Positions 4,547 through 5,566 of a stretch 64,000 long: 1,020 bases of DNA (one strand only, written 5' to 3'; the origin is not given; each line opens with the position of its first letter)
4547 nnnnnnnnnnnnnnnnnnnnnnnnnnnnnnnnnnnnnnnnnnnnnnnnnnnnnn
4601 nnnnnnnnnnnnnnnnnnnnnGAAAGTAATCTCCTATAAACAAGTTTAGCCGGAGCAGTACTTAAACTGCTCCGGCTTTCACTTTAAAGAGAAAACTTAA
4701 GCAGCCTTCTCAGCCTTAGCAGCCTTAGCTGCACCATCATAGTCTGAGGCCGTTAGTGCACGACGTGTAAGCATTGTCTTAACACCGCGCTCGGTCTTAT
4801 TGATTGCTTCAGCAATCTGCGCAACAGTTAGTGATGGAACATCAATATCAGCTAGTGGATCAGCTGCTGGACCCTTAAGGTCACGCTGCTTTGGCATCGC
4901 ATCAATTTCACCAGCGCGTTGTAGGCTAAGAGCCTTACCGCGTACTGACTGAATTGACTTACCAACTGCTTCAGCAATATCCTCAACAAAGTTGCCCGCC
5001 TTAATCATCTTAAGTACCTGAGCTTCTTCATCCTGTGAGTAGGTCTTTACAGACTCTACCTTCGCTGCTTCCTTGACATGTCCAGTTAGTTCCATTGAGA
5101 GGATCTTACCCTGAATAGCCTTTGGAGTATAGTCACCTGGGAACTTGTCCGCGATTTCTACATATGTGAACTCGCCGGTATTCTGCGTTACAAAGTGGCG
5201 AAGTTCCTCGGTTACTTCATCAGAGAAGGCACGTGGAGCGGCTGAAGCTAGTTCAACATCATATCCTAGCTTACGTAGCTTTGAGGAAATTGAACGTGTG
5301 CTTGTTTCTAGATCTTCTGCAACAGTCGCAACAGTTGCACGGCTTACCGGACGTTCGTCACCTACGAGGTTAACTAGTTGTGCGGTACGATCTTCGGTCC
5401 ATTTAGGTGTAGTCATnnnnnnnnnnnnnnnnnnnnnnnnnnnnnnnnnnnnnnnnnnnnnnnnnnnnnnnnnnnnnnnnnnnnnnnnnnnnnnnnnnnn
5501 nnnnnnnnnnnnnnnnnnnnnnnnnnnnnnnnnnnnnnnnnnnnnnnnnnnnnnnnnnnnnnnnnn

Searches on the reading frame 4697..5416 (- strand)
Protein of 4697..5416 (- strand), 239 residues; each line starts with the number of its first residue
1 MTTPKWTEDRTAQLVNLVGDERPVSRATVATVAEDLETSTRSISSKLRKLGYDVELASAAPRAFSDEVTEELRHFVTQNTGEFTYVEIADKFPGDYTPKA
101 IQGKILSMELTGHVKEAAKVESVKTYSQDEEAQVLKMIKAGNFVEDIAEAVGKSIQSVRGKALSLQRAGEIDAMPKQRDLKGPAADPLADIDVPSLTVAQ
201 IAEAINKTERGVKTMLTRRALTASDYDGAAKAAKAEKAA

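Call 13: search_protein_families(library=pfam, proteins=[window:4697-5416:-], max_evalue=0.001)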
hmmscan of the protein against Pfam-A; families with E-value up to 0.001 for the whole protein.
window:4697-5416:- (239 aa): 1 family
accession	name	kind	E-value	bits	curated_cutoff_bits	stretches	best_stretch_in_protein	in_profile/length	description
PF08281.18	Sigma70_r4_2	-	0.00012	22.1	25.7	0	196-218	27-49/54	Sigma-70, region 4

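Call 92: search_protein_families(library=phrogs, proteins=[window:4697-5416:-], max_evalue=0.00001)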
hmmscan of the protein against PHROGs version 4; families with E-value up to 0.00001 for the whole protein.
window:4697-5416:- (239 aa): 1 family
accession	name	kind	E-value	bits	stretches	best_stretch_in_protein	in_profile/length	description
phrog_323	-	transcription regulation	3.8e-35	122.9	1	1-237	3-263/319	transcriptional regulator, D5-like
